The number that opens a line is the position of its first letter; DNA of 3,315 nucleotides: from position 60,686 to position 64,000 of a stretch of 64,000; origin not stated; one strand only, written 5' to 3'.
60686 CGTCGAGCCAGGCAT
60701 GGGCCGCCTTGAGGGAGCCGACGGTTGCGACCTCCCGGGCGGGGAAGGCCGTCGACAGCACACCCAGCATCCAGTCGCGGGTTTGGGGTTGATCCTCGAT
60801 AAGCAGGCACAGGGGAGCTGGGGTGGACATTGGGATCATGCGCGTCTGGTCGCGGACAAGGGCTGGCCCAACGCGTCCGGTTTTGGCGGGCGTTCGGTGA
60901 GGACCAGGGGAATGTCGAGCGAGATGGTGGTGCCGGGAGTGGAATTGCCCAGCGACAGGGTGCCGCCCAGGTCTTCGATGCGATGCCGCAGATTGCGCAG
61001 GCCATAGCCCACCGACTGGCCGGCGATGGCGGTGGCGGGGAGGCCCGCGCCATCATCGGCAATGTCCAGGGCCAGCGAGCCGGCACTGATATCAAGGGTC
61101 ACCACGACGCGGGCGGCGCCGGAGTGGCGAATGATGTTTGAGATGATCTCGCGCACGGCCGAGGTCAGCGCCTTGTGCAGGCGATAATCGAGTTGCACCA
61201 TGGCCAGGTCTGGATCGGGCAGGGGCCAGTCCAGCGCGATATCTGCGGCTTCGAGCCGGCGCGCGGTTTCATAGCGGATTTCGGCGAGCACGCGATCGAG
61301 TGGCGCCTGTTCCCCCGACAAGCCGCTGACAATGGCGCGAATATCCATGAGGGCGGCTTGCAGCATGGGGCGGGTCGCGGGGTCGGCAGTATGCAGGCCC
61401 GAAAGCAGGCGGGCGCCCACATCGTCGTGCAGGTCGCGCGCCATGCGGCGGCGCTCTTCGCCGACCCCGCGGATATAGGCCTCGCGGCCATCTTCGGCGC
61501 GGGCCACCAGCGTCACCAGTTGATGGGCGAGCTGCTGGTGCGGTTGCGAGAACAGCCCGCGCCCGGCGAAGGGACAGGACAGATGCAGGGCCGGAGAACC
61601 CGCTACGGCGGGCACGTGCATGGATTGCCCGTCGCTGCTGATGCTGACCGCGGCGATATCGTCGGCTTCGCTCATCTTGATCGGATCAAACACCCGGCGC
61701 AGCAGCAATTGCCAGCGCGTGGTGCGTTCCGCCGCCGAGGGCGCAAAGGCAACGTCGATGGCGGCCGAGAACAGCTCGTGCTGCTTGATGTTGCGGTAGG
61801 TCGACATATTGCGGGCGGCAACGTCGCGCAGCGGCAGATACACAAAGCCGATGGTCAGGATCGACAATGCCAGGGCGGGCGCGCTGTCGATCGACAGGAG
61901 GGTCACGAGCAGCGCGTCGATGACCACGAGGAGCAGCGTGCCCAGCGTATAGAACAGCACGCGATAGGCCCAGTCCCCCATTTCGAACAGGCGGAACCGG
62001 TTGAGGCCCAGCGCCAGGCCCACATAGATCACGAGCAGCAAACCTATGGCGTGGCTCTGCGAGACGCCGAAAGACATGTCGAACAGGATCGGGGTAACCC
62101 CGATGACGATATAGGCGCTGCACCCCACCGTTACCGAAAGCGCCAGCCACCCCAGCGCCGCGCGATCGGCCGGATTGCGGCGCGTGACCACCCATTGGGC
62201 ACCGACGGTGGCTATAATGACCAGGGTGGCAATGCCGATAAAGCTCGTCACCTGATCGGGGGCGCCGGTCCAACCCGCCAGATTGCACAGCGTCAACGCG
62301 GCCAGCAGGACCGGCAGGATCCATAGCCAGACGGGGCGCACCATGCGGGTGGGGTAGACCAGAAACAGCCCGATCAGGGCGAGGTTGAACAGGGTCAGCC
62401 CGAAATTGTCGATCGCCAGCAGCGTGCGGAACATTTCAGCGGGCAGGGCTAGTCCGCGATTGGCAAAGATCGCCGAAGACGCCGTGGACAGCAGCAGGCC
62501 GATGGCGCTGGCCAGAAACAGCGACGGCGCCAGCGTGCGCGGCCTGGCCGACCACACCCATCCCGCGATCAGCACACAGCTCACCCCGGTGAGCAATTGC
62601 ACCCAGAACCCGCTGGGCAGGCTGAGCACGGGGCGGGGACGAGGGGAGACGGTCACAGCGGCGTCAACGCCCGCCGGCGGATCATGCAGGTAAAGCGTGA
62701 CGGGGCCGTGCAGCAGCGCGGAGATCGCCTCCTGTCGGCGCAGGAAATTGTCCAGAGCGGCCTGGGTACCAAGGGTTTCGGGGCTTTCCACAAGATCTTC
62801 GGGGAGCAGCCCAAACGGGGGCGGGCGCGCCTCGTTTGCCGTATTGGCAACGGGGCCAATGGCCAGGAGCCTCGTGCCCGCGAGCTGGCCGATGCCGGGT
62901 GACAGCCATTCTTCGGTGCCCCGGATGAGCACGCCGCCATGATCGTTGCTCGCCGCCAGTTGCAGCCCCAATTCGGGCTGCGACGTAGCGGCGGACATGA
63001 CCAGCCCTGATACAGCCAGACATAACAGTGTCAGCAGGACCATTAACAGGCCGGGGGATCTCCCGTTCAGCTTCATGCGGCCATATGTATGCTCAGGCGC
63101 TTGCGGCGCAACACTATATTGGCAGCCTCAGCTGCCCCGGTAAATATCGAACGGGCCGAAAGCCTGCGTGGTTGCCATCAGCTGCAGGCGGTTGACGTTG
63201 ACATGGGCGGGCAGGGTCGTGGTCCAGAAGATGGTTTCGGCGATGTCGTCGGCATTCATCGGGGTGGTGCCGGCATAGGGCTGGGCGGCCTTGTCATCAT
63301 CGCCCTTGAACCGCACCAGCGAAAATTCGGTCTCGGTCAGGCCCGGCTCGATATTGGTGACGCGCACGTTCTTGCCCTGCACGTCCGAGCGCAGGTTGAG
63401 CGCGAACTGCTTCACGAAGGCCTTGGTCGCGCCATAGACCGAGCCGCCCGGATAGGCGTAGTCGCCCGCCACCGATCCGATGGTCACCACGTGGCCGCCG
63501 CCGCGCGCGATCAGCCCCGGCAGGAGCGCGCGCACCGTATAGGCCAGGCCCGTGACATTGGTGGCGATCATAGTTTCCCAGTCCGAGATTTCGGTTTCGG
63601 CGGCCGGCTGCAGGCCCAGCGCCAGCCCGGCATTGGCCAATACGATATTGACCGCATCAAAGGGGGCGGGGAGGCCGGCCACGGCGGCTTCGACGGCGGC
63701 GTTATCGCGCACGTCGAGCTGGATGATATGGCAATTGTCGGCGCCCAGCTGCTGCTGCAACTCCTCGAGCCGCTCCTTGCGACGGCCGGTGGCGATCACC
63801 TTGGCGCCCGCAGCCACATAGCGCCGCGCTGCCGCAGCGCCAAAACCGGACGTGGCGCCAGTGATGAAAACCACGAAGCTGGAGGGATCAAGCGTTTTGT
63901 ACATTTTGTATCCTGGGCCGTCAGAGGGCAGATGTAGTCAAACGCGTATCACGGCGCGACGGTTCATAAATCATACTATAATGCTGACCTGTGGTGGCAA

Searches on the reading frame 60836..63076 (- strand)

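Call 3: search_protein_families(library=pfam, proteins=[window:60836-63076:-], max_evalue=0.01)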
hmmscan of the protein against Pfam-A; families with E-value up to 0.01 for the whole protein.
window:60836-63076:- (746 aa): 3 families
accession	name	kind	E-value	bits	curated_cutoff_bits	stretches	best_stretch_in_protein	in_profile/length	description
PF02518.31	HATPase_c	-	5.2e-11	43.4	26.4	1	636-724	5-109/111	Histidine kinase-, DNA gyrase B-, and HSP90-like ATPase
PF07730.19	HisKA_3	-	0.00015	22.6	24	1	541-568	1-28/68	Histidine kinase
PF13581.12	HATPase_c_2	-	0.00043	20.7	27.4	1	630-683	25-83/127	Histidine kinase-like ATPase domain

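Call 4: search_protein_families(library=ncbifam, proteins=[window:60836-63076:-], max_evalue=0.01)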
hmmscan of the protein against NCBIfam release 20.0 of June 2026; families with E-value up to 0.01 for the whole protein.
window:60836-63076:- (746 aa): 11 families
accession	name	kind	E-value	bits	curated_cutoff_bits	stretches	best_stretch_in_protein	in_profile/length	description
NF052443.1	SensHisKinMctS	equivalog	1.4e-17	63.1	700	1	634-726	357-450/457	two-component system sensor histidine kinase MctS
NF052531.1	Strep_LiaS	equivalog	4.1e-17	62.4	450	1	634-724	238-327/328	envelope stress sensor histidine kinase LiaS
NF008649.0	PRK11644.1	equivalog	4.2e-16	58.8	408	1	603-725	384-497/499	signal transduction histidine-protein kinase/phosphatase UhpB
NF047786.1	his_kin_MadS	equivalog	2.5e-11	43.4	500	1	626-723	327-434/434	MadS family sensor histidine kinase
NF007896.0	PRK10600.1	equivalog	3.7e-10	39.1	578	1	633-716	497-576/598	nitrate/nitrite two-component system sensor histidine kinase NarX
NF008184.0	PRK10935.1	equivalog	1.5e-09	37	553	1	610-723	450-558/565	nitrate/nitrite two-component system sensor histidine kinase NarQ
NF047322.1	HK_morpho_MacS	equivalog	3.6e-07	29.7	300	1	626-723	265-367/367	MacS family sensor histidine kinase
NF040691.1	MtrAB_MtrB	equivalog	0.00077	18.6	450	1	586-680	341-431/507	MtrAB system histidine kinase MtrB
NF007007.0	PRK09470.1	equivalog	0.0021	17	486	1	634-682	353-400/463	envelope stress sensor histidine kinase CpxA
NF041832.1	near_NosP_CTERM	subfamily_domain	0.0038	16.4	400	1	589-682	79-166/370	NahK/ErcS family hybrid sensor histidine kinase/response regulator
TIGR02966.1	phoR_proteo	equivalog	0.0078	15.3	334.2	0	634-684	227-278/333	phosphate regulon sensor histidine kinase PhoR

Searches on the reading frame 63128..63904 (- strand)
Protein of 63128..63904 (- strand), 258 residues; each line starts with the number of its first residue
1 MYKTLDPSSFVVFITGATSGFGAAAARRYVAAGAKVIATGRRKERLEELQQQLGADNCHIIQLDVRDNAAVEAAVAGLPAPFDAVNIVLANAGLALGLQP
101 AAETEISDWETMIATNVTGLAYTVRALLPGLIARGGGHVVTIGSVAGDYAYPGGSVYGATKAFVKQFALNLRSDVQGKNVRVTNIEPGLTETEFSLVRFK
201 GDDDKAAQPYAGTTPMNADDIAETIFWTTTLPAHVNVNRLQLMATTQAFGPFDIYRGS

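Call 3: search_protein_families(library=pfam, proteins=[window:63128-63904:-], max_evalue=0.01)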
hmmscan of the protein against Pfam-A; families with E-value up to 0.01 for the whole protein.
window:63128-63904:- (258 aa): 10 families
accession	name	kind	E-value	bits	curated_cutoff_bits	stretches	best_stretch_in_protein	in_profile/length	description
PF00106.31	adh_short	-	9.7e-52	175.7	26.6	1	11-194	2-186/195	short chain dehydrogenase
PF13561.12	adh_short_C2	-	3.7e-35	122.1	27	1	16-224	1-212/236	Enoyl-(Acyl carrier protein) reductase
PF08659.16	KR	-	1.3e-14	55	22.6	1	12-173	3-165/180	KR domain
PF01370.27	Epimerase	-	8.2e-06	25.8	20.9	1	12-184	1-171/240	NAD dependent epimerase/dehydratase family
PF13460.12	NAD_binding_10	-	1.1e-05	25.8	27.2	1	16-89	1-68/184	NAD(P)H-binding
PF02719.21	Polysacc_synt_2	-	2.3e-05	24.2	20.2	1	12-199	1-168/293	Polysaccharide biosynthesis protein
PF03807.23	F420_oxidored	-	0.00046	21.2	21.6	1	20-62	9-53/94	NADP oxidoreductase coenzyme F420-dependent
PF00107.32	ADH_zinc_N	-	0.0027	18.1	31.8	1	22-61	3-41/129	Zinc-binding dehydrogenase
PF05368.20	NmrA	-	0.0054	16.8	27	1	12-85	5-77/298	NmrA-like family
PF16363.11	GDP_Man_Dehyd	-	0.0088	16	27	0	13-76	1-72/332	GDP-mannose 4,6 dehydratase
